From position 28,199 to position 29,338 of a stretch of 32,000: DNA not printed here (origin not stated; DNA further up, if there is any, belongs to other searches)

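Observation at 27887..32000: Unexplained gcvH-like / Grx-fused radical-SAM-like / cytoplasmic ASST-like / lpd cluster: candidate lipoyl-dependent thiol-redox (or sulfur-relay) module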

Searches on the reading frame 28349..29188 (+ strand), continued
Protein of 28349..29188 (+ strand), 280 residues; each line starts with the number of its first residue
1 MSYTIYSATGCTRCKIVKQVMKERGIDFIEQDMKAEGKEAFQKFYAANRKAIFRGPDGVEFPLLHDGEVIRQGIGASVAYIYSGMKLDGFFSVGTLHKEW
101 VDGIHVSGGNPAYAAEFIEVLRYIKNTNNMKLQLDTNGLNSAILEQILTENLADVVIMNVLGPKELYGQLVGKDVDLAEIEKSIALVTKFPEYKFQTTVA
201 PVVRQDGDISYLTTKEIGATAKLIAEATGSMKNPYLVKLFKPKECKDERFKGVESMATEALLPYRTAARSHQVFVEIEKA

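Call 72: search_protein_families(library=ncbifam, proteins=[L035:13746-15887:+, L073:14393-16681:+, L037:14314-15315:+, L046:3984-4475:+, L062:2319-2762:+, L068:3680-4609:+], max_evalue=0.00001)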
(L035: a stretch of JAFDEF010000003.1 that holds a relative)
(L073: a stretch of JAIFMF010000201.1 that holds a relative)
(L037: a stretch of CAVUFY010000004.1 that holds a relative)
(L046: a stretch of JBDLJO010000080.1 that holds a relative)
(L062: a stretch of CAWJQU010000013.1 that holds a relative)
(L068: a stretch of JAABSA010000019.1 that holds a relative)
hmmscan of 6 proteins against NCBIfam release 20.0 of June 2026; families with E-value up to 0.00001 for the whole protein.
L035:13746-15887:+ (714 aa): 26 families (the best 25 are shown)
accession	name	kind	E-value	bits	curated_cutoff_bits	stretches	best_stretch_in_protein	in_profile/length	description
TIGR01591.1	Fdh-alpha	equivalog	1.3e-86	291.2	666.25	1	30-670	2-632/672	formate dehydrogenase subunit alpha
NF012032.0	PRK15488.1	equivalog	2.6e-81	273.7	694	1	28-505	45-528/759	thiosulfate reductase PhsA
TIGR02166.1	dmsA_ynfE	subfamily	4.2e-62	210.3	777.7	2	25-346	43-398/794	DMSO/selenate family reductase complex A subunit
TIGR03479.1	DMSO_red_II_alp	subfamily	3.3e-60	204.1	984.75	3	31-263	63-305/913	molybdopterin-dependent oxidoreductase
NF047855.1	AssmNtatRedNasC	equivalog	8.6e-57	192.9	1100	2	56-346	51-343/708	assimilatory nitrate reductase catalytic subunit NasC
TIGR00509.1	bisC_fam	subfamily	5.9e-43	147.1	1017.55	2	197-522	190-526/772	molybdopterin guanine dinucleotide-containing S/N-oxide reductase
TIGR01553.1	formate-DH-alph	equivalog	5.3e-37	127.1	814.2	2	28-266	46-305/1009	formate dehydrogenase-N subunit alpha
NF011566.1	PRK14990.1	exception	7.5e-37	126.8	1600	2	31-349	63-421/814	dimethylsulfoxide reductase subunit A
NF041783.2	mnquin_red_QrcB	equivalog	5.2e-33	114.1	440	2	27-359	53-379/695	menaquinone reductase molybdopterin-binding-like subunit QrcB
NF011682.0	PRK15102.1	equivalog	2.2e-32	112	909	1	208-512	254-576/829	trimethylamine-N-oxide reductase TorA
NF041513.1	formate_DH_Act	exception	1.6e-31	109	1400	2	25-122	41-134/1067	formate dehydrogenase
NF041885.1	selenate_YnfE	exception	2.1e-31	108.5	1675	1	31-345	53-404/805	selenate/tellurate reductase subunit YnfE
TIGR02164.1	torA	equivalog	2.7e-31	108.5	1465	1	209-510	251-570/824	trimethylamine-N-oxide reductase TorA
NF041714.1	arsenate_red_ArrA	equivalog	5.5e-31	107.5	1600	2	15-271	36-302/848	arsenate respiratory reductase molybdopterin-containing subunit ArrA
NF041884.1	selenate_YnfF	exception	1.7e-30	105.6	1650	1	36-347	54-399/798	selenate/tellurate reductase subunit YnfF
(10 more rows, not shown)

L073:14393-16681:+ (763 aa): 13 families
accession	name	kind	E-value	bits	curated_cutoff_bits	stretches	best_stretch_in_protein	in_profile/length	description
NF043082.1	XdhA_XDHase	equivalog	2.2e-190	634.5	780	1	8-761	1-752/758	xanthine dehydrogenase subunit XdhA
NF007426.0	PRK09970.1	equivalog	2.7e-189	630.8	916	1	6-761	4-755/761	xanthine dehydrogenase molybdenum-binding subunit XdhA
TIGR03194.1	4hydrxCoA_A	equivalog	1e-187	625.9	994.55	1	14-759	3-744/746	4-hydroxybenzoyl-CoA reductase subunit alpha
TIGR03196.1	pucD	equivalog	9.4e-141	470.7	783.65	1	8-757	3-754/763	xanthine dehydrogenase subunit D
TIGR03311.1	Se_dep_XDH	equivalog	1.9e-118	396.8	830.45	2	6-559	160-682/848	selenium-dependent xanthine dehydrogenase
NF041018.1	glyceraldDH_alpha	equivalog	4.5e-118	395.6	790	1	7-757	2-740/741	glyceraldehyde dehydrogenase subunit alpha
TIGR03313.1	Se_sel_red_Mo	hypoth_equivalog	5.3e-104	348.7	1101.9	2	149-762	347-950/951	molybdopterin-dependent oxidoreductase Mo/Fe-S-binding subunit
NF045668.1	pterin_aldehy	equivalog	6.4e-101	338.9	1100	1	8-762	175-905/905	molybdopterin-dependent aldehyde oxidoreductase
NF040766.1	CODH_aero_grp5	exception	6.3e-100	335.5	950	2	7-590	4-588/785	aerobic carbon-monoxide dehydrogenase large subunit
NF041671.1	peri_hyde_PaoC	equivalog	3.9e-96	323.1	1180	1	5-761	15-731/735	aldehyde oxidoreductase molybdenum-binding subunit PaoC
TIGR02965.1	xanthine_xdhB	equivalog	6.6e-83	279.2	849.5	1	19-760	12-753/758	xanthine dehydrogenase molybdopterin binding subunit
TIGR02416.1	CO_dehy_Mo_lg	equivalog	6.6e-76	256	991.15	1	21-743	6-750/770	aerobic carbon-monoxide dehydrogenase large subunit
TIGR02969.1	mam_aldehyde_ox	subfamily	1e-62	212.1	1912.3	1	6-742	574-1282/1330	aldehyde oxidase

L037:14314-15315:+ (334 aa): 7 families
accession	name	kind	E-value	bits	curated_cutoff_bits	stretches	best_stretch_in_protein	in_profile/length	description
TIGR03195.1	4hydrxCoA_B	equivalog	5.4e-77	259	404.55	1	9-325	7-317/321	4-hydroxybenzoyl-CoA reductase subunit beta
NF043083.1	XdhB_XDHase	equivalog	1.5e-50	172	310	2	8-119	6-116/289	xanthine dehydrogenase subunit XdhB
NF041019.1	glyceraldDH_beta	equivalog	3.9e-46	157.5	350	2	5-119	4-116/280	glyceraldehyde dehydrogenase subunit beta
NF007427.0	PRK09971.1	equivalog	5.6e-45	153.8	287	2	8-119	6-116/292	xanthine dehydrogenase FAD-binding subunit XdhB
TIGR02963.1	xanthine_xdhA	equivalog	4e-25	88.4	467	2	163-322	307-463/468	xanthine dehydrogenase small subunit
TIGR03199.1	pucC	equivalog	1.8e-21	76.6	306.05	2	12-120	1-108/264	xanthine dehydrogenase subunit C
TIGR03312.1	Se_sel_red_FAD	hypoth_equivalog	5.5e-11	42.1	241.5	1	8-119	3-107/257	molybdopterin-dependent oxidoreductase FAD-binding subunit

L046:3984-4475:+ (164 aa): 11 families
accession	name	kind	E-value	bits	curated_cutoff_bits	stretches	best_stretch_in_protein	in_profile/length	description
NF041020.1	glyceraldDH_gamma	equivalog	1.1e-58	197.5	290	1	4-157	8-161/164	glyceraldehyde dehydrogenase subunit gamma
NF043084.2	XdhC_XDHase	equivalog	3e-53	179.4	217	1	9-154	3-149/151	xanthine dehydrogenase subunit XdhC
TIGR03198.1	pucE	equivalog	4.4e-51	172.3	254.3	1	6-156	1-150/151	xanthine dehydrogenase subunit E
TIGR03193.1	4hydroxCoAred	equivalog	6.8e-49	165.6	257.8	1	10-153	3-146/148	4-hydroxybenzoyl-CoA reductase subunit gamma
NF045668.1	pterin_aldehy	equivalog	6.9e-48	163.4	1100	1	10-156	4-153/905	molybdopterin-dependent aldehyde oxidoreductase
NF007387.0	PRK09908.1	equivalog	6.3e-47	159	212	1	5-157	5-158/159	xanthine dehydrogenase iron sulfur-binding subunit XdhC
TIGR03311.1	Se_dep_XDH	equivalog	5.6e-43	147.1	830.45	1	11-162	3-151/848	selenium-dependent xanthine dehydrogenase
TIGR02963.1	xanthine_xdhA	equivalog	1e-40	139.8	467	1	20-158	13-160/468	xanthine dehydrogenase small subunit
NF008514.0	PRK11433.1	equivalog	1.9e-40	138.7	322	1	7-157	51-216/218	aldehyde dehydrogenase iron-sulfur subunit PaoA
TIGR02969.1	mam_aldehyde_ox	subfamily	2.8e-26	91.3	1912.3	1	19-151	14-157/1330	aldehyde oxidase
TIGR03313.1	Se_sel_red_Mo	hypoth_equivalog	4.3e-13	47.8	1101.9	1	13-161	3-151/951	molybdopterin-dependent oxidoreductase Mo/Fe-S-binding subunit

L062:2319-2762:+ (148 aa): 41 families (the best 25 are shown)
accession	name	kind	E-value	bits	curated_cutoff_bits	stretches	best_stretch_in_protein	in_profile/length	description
TIGR02951.1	DMSO_dmsB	equivalog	1.8e-32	112.6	214.1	1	46-138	60-153/161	DMSO/selenate family reductase complex B subunit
NF008134.0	PRK10882.1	equivalog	8.5e-28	97.3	263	1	41-142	104-212/329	hydrogenase 2 operon protein HybA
NF009451.0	PRK12809.1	equivalog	5.7e-26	91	1154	1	9-142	8-143/639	formate-dependent uric acid utilization protein YgfT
NF038355.1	FDH3_beta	equivalog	9.5e-26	90.9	240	1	5-108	4-112/180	formate dehydrogenase FDH3 subunit beta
NF009408.0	PRK12769.1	equivalog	3.8e-25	88.1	1003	1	7-142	6-151/659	formate-dependent uric acid utilization protein AegA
NF011569.0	PRK14993.1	equivalog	1.8e-24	86.5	416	1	3-139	43-189/244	tetrathionate reductase subunit TtrB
TIGR03478.1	DMSO_red_II_bet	subfamily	4.4e-24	85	480.7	1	45-134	126-216/321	DMSO reductase family type II enzyme, iron-sulfur subunit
NF045715.1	sulf_resp_HmcB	equivalog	5e-24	84.9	420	1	39-141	96-201/307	sulfate respiration complex iron-sulfur protein HmcB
TIGR01582.1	FDH-beta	equivalog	1.1e-23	83.8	334.7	1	50-141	93-185/283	formate dehydrogenase subunit beta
NF041715.1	arsenate_red_ArrB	equivalog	5.4e-23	81.7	450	1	3-100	2-107/233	arsenate respiratory reductase iron-sulfur subunit ArrB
NF045797.1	DsrO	equivalog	9.7e-23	80.8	200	1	4-133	44-198/235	sulfate reduction electron transfer complex DsrMKJOP subunit DsrO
TIGR03149.1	cyt_nit_nrfC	equivalog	1.2e-20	73.9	377.6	1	5-137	40-183/225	cytochrome c nitrite reductase Fe-S protein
NF042979.1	EthbenzDh_ebdB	equivalog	1.4e-20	73.5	740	1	48-131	151-235/354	ethylbenzene dehydrogenase subunit beta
TIGR01660.1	narH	equivalog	1.1e-17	63.6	524.05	1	46-134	179-267/492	nitrate reductase subunit beta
NF007658.0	PRK10330.1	equivalog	6.5e-17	61.6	260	1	7-134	6-153/181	electron transport protein HydN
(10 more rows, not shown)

L068:3680-4609:+ (310 aa): 18 families
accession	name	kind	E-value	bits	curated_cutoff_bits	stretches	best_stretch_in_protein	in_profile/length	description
NF005146.0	PRK06606.1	equivalog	5.2e-70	235.8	279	1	9-309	6-306/307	branched-chain amino acid transaminase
TIGR01122.1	ilvE_I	equivalog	1.2e-66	224.9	245.55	1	15-308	3-297/298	branched-chain-amino-acid transaminase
NF005726.0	PRK07544.1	equivalog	2.2e-49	168.2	396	1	11-294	12-288/295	branched-chain amino acid aminotransferase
NF006185.0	PRK08320.1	subfamily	5.8e-43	147.1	363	1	9-296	2-284/292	branched-chain amino acid aminotransferase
NF009896.0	PRK13356.1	equivalog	3.9e-36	124.6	262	1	21-291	16-279/287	branched-chain amino acid aminotransferase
NF009126.0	PRK12479.1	equivalog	8.8e-33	113.7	518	1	9-299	3-288/299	branched-chain-amino-acid transaminase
NF005209.0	PRK06680.1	subfamily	2.7e-31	108.5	320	1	9-293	2-279/286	D-amino-acid transaminase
TIGR01121.1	D_amino_aminoT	equivalog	1e-29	103.6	277.45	1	12-291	2-271/276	D-amino-acid transaminase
NF005800.0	PRK07650.1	equivalog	3.7e-25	88.8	308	2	168-291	148-272/290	aminodeoxychorismate lyase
NF009897.0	PRK13357.1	equivalog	6.5e-23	81.1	307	1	162-309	196-357/358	branched-chain amino acid aminotransferase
TIGR01123.1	ilvE_II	equivalog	2.5e-21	76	250.05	1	162-308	153-312/313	branched-chain-amino-acid transaminase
NF005888.0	PRK07849.1-3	equivalog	3.8e-21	75.3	273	1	169-278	165-276/298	aminodeoxychorismate lyase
NF009066.0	PRK12400.1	equivalog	2e-20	73.4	538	1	7-274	2-260/290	D-amino-acid transaminase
TIGR03461.1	pabC_Proteo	equivalog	6.3e-17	61.6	176.85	1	167-274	140-248/262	aminodeoxychorismate lyase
NF004761.0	PRK06092.1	equivalog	8.9e-17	61.2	260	1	167-277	142-253/268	aminodeoxychorismate lyase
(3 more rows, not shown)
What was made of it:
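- Tried and rejected: The 4-hydroxybenzoyl-CoA reductase and xanthine dehydrogenase models score about equally (call 72).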
